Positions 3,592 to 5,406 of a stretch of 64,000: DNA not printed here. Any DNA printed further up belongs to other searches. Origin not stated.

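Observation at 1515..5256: Ser/Thr kinase convergent with a regulator fusing an FHA domain to a SARP-type regulator domain, in reversed domain order relative to EmbR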

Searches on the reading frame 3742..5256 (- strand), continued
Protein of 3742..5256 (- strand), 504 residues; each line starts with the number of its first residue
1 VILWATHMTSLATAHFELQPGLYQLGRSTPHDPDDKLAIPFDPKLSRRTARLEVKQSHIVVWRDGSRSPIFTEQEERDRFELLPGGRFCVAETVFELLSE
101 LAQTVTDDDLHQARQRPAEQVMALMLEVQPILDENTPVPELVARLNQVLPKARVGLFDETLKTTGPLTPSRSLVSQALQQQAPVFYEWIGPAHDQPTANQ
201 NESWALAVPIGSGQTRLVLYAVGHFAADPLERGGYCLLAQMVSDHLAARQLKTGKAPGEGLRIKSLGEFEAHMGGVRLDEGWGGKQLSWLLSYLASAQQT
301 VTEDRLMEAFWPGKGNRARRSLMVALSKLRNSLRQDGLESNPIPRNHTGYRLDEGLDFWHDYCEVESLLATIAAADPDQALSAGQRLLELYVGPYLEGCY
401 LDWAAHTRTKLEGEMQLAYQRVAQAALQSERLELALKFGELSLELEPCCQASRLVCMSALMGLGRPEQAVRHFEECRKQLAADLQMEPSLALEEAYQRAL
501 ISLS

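Call 24: search_solved_structures(query=A1, max_evalue=1, show_alignments=2)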
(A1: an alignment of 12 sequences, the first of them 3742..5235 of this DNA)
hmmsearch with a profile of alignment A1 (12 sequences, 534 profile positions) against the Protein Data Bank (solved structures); distinct sequences matched with E-value up to 1: 47.
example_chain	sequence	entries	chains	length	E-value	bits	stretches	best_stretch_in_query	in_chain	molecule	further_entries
9qhb_A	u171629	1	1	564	7.2e-28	100.6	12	424-505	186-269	Engineered tetratricopeptide repeat protein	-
8bu0_A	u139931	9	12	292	6.5e-18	67.8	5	439-505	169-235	Consensus tetratricopeptide repeat protein | Crystal structure of an 8-repeat consensus TPR superhelix with Zinc. | Monomer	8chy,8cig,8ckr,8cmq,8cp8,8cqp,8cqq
9qhc_A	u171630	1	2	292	1.4e-15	60.1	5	424-505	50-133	Engineered tetratricopeptide repeat protein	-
8hvr_I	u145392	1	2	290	1.9e-11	46.5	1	270-529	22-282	Regulatory protein AfsR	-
8jke_I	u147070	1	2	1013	3.2e-10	42.4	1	270-529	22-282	Regulatory protein AfsR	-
8k60_I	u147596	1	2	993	5.8e-10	41.5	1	273-529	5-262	Regulatory protein AfsR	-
9gzg_A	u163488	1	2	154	1.4e-09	40.3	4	439-505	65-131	Engineered CTPR protein with glutamic acids for conductivity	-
2fo7_A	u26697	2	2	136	3.6e-08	35.6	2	439-505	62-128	SYNTHETIC CONSENSUS TPR PROTEIN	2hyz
8ch0_A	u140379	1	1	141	3.7e-08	35.6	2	439-505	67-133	Consensus tetratricopeptide repeat protein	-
1na0_A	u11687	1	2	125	4e-05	25.6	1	447-505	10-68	designed protein CTPR3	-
7obi_A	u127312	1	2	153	0.00017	23.5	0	440-505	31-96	CTPR-rv4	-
3kd7_A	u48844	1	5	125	0.0015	20.4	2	447-505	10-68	CTPR390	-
2avp_A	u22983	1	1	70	0.0049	18.7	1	448-505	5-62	synthetic consensus TPR protein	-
8ump_A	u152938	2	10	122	0.0052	18.6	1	447-505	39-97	T33-ml35-redesigned-TPR-domain-fold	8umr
6vl6_A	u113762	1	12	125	0.0062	18.4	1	447-513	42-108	T33_dn2A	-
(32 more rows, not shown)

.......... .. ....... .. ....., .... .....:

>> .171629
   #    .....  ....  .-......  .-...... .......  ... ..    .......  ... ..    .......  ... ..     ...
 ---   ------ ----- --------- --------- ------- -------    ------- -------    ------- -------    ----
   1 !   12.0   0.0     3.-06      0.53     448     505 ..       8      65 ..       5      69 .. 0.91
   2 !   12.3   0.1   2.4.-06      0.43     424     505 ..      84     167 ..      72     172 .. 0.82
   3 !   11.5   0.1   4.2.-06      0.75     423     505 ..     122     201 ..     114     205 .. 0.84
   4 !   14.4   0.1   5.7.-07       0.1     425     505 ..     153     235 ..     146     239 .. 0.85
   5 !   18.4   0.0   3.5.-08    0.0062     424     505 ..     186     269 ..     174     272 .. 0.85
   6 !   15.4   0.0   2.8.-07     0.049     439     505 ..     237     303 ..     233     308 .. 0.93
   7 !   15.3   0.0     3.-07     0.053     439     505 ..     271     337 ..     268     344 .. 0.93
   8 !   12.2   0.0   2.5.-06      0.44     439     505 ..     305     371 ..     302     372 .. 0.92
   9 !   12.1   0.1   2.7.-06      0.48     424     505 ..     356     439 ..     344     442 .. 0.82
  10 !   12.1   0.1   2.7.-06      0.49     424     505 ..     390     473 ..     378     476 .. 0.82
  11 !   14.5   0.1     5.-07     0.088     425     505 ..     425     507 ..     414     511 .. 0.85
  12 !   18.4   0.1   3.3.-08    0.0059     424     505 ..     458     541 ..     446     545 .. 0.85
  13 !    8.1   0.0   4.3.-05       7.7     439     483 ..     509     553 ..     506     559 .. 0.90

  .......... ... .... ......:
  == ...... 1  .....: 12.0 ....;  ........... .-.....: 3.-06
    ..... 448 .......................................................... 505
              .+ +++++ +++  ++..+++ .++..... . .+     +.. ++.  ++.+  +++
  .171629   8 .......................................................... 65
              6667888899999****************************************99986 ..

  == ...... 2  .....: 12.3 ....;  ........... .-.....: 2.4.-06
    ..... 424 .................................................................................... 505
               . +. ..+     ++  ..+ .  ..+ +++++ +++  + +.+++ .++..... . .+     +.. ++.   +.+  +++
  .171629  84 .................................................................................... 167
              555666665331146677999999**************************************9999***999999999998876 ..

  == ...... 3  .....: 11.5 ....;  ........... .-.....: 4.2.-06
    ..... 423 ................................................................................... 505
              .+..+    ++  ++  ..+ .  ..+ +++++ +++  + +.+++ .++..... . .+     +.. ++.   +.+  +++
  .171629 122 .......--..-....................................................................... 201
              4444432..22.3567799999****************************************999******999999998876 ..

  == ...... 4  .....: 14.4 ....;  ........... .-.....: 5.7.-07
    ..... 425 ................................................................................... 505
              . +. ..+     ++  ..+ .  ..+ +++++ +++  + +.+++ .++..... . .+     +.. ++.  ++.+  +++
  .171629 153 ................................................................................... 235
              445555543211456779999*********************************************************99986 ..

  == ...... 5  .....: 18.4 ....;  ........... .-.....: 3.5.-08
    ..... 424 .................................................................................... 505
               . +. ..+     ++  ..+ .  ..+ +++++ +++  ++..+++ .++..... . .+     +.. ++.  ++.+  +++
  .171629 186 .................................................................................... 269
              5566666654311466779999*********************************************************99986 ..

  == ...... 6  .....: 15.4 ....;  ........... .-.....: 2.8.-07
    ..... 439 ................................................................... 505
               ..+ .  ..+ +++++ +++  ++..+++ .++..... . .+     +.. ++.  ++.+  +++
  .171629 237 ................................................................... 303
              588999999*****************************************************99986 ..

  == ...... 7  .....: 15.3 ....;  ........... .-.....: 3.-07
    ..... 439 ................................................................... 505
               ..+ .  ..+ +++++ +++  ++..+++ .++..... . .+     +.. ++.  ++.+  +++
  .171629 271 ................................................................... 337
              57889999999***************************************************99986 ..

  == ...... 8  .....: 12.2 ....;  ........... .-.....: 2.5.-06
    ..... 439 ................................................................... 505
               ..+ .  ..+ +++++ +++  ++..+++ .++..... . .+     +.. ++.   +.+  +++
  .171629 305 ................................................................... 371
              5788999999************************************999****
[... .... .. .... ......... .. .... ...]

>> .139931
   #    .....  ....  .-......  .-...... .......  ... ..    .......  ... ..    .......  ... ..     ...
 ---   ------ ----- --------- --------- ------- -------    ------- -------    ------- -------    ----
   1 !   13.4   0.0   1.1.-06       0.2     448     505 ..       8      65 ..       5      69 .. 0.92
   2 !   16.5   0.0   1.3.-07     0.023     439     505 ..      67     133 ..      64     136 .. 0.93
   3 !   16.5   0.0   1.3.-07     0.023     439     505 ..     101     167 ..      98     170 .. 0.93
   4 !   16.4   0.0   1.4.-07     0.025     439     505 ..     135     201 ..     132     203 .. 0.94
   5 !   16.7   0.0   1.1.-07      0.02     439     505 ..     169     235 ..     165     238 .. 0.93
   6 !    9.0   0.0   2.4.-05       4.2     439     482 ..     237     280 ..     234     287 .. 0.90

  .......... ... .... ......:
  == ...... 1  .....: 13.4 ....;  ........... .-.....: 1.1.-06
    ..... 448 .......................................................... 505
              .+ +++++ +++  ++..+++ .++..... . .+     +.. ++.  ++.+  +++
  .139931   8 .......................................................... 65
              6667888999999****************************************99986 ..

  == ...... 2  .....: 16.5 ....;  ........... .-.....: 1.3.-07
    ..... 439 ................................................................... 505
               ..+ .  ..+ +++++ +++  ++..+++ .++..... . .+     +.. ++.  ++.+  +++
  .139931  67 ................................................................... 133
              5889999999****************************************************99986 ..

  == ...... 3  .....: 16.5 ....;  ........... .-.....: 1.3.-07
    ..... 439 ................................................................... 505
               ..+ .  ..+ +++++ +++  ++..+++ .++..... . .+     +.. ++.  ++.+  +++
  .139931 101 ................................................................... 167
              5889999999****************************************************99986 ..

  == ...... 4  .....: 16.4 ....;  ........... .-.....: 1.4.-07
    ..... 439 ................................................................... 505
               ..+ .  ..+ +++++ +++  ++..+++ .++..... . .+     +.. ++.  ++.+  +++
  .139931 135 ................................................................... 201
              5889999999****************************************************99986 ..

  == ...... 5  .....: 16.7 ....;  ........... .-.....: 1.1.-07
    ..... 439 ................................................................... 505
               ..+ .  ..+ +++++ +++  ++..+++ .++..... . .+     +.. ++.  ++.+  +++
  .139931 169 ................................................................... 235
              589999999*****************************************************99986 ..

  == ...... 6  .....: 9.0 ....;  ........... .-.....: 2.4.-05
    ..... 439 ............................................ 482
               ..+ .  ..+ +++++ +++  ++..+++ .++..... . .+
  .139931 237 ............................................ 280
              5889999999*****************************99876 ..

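Call 30: find_encoding_contigs(protein=P0013, flank=8000, max_places=2)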
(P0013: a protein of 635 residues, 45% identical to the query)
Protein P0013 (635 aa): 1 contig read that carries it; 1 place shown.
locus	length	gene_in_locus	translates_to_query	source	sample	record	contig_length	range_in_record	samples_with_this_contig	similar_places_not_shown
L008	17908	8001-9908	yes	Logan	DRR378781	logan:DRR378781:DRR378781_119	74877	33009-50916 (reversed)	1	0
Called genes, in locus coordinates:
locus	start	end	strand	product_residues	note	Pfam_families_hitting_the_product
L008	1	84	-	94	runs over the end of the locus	-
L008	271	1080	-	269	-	-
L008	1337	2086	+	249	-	-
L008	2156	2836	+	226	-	-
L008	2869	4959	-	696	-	PF01494:FAD_binding_3 (faint), PF01266:DAO (weak), PF03692:CxxCxxCC (weak)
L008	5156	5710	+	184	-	-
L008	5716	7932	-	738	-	PF00069:Pkinase, PF03109:ABC1 (faint), PF07714:PK_Tyr_Ser-Thr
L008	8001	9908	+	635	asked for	PF00512:HisKA, PF02518:HATPase_c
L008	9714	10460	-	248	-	-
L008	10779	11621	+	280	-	PF09601:DUF2459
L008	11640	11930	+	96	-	-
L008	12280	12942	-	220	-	-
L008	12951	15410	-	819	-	PF00395:SLH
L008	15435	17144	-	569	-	PF00578:AhpC-TSA, PF08534:Redoxin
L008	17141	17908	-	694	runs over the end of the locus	PF00072:Response_reg (weak), PF00512:HisKA, PF02518:HATPase_c, PF13589:HATPase_c_3 (weak), PF00072:Response_reg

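Call 31: find_encoding_contigs(protein=P0016, flank=8000, max_places=2)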
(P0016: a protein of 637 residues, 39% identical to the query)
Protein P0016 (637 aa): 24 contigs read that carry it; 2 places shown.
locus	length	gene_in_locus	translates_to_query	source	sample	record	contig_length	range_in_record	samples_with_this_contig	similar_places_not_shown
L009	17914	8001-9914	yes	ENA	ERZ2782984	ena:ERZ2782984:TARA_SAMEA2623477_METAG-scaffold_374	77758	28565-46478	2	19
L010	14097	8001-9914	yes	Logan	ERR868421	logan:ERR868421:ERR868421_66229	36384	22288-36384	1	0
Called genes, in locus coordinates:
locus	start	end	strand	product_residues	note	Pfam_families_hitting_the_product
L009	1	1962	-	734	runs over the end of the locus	PF00069:Pkinase, PF03109:ABC1 (faint), PF07714:PK_Tyr_Ser-Thr, PF01163:RIO1 (faint), PF23381:Beta-prop_IFT122_1st, PF24817:WD40_WDHD1_1st (faint), PF25174:Beta-prop_THOC3 (faint)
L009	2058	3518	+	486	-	-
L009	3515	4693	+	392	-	-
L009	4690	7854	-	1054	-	-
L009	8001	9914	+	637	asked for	PF00512:HisKA, PF02518:HATPase_c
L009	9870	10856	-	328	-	-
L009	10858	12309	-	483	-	PF03062:MBOAT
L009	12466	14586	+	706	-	PF01841:Transglut_core, PF00797:Acetyltransf_2 (faint), PF01841:Transglut_core, PF04473:DUF553 (weak), PF23265:Ig-like_KY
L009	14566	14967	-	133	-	-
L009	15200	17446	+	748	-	-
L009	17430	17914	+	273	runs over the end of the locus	-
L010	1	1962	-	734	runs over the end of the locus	PF00069:Pkinase, PF03109:ABC1 (faint), PF07714:PK_Tyr_Ser-Thr, PF01163:RIO1 (faint), PF23381:Beta-prop_IFT122_1st, PF24817:WD40_WDHD1_1st (faint), PF25174:Beta-prop_THOC3 (faint)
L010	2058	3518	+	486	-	-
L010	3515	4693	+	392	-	-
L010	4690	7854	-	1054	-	-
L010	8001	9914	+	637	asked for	PF00512:HisKA, PF02518:HATPase_c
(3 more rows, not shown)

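Call 32: predict_structure(alignment_id=A3)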
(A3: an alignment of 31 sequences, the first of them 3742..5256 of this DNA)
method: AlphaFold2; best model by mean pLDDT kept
length: 504 residues; sequences in the alignment: 31
mean_pLDDT: 86.6   pTM: 0.53
mean pLDDT of the five models: 86.6, 86.4, 85.7, 85.5, 85.2
residues with pLDDT >= 90: 283; 70-90: 159; 50-70: 48; < 50: 14
segments of 3 or more residues with pLDDT < 50: 251-258
pLDDT, mean of each block of 10 residues (from residue 1): 86 88 95 93 92 93 90 89 87 86 68 60 74 74 82 81 68 84 80 53 84 70 82 84 75 50 94 87 92 93 95 91 95 82 90 89 96 94 95 93 96 98 98 98 97 98 98 97 97 98 90
secondary structure, 60 per line:
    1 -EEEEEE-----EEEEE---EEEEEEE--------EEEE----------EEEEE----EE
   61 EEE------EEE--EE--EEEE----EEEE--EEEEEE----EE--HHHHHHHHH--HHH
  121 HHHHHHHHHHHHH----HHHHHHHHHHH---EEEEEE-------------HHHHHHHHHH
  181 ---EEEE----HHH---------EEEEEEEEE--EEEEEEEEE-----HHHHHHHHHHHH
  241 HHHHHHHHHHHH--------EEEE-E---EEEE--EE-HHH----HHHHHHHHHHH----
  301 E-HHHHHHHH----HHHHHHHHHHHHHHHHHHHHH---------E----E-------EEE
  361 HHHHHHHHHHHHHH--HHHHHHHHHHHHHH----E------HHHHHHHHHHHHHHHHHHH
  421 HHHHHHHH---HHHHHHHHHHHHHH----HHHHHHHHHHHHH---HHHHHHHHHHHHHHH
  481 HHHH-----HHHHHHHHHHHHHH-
elements in order: E2-7 E13-17 E21-27 E36-39 E50-54 E59-63 E70-72 E79-82 E87-90 E93-98 H107-115 H118-133 H138-148 E152-157 H171-180 E184-187 E204-212 E215-223 H229-252 E261-264 E270-273 H286-296 H303-310 H315-335 E358-360 H361-374 H377-390 H402-428 H432-445 H450-462 H466-484 H490-503

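Call 36: fold_search(model_id=the predicted structure, library=pdb)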
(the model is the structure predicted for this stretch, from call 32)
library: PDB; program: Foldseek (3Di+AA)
matches with E <= 10: 1628; with E <= 0.001: 30
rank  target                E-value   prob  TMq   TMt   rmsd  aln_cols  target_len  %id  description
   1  2fez                  3.3e-10  1.00  0.41  0.55   3.6       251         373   21  Mycobacterium tuberculosis EmbR (released 2006-01-24)
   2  2ff4_A                7.4e-10  1.00  0.41  0.53   3.9       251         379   22  Mycobacterium tuberculosis EmbR in complex with low affinity phosphopeptide (released 2006-01-24)
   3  2ff4_B                9.9e-10  1.00  0.41  0.54   3.7       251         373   22  Mycobacterium tuberculosis EmbR in complex with low affinity phosphopeptide (released 2006-01-24)
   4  8k60_J                1.9e-09  1.00  0.41  0.76   3.5       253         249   25  Cryo-EM structure of Streptomyces coelicolor transcription initiation complex with the global transcription factor Afs (released 2024-07-31)
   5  8hvr_I                2.4e-09  1.00  0.41  0.75   3.8       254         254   24  Cryo-EM structure of AfsR-dependent transcription activation complex with afsS promoter (released 2023-12-27)
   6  8k60_I                4.0e-09  1.00  0.41  0.78   3.5       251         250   25  Cryo-EM structure of Streptomyces coelicolor transcription initiation complex with the global transcription factor Afs (released 2024-07-31)
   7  3oun_A                6.0e-05  1.00  0.16  0.81   2.5        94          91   14  Crystal structure of the FhaA FHA domain complexed with the intracellular domain of Rv3910 (released 2012-02-08)
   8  6i2p_E                8.9e-05  1.00  0.17  0.73   3.0       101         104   20  Crystal structure of the Mycobacterium tuberculosis PknB kinase domain (L33E mutant) in complex with its substrate Gar (released 2019-05-22)
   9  6i2p_D                1.3e-04  1.00  0.17  0.68   3.0       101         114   20  Crystal structure of the Mycobacterium tuberculosis PknB kinase domain (L33E mutant) in complex with its substrate Gar (released 2019-05-22)
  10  7rj3_B                1.4e-04  1.00  0.17  0.66   3.3       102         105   20  Crystal Structure of the Forkhead Associated (FHA) Domain of the Glycogen Accumulation Regulator (GarA) from Mycobacte (released 2021-07-28)
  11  4qcj                  1.8e-04  1.00  0.16  0.68   3.0        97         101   21  Crystal Structure of OdhI from Corynebacterium glutamicum (released 2014-07-02)
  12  8p5r_G                2.3e-04  1.00  0.17  0.76   2.8       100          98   20  Crystal structure of full-length, homohexameric 2-oxoglutarate dehydrogenase KGD from Mycobacterium smegmatis in compl (released 2023-08-16)
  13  7rj3_A                2.7e-04  1.00  0.17  0.71   2.9        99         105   20  Crystal Structure of the Forkhead Associated (FHA) Domain of the Glycogen Accumulation Regulator (GarA) from Mycobacte (released 2021-07-28)
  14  2lc1_MODEL_1_A        2.7e-04  1.00  0.16  0.71   3.0        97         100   13  Rv0020c_FHA Structure (released 2011-11-02)
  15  1r21_MODEL_1_A        2.9e-04  1.00  0.16  0.68   3.8       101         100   18  Solution Structure of human Ki67 FHA Domain (released 2003-12-30)
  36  6hc1_B                1.4e-03  1.00  0.17  0.74   2.9       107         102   16  Bdellovibrio bacteriovorus DgcB FHA in complex with phosphorylated N-terminal peptide (released 2019-08-28)
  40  6hc1_A                1.9e-03  1.00  0.17  0.74   3.0       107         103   16  Bdellovibrio bacteriovorus DgcB FHA in complex with phosphorylated N-terminal peptide (released 2019-08-28)
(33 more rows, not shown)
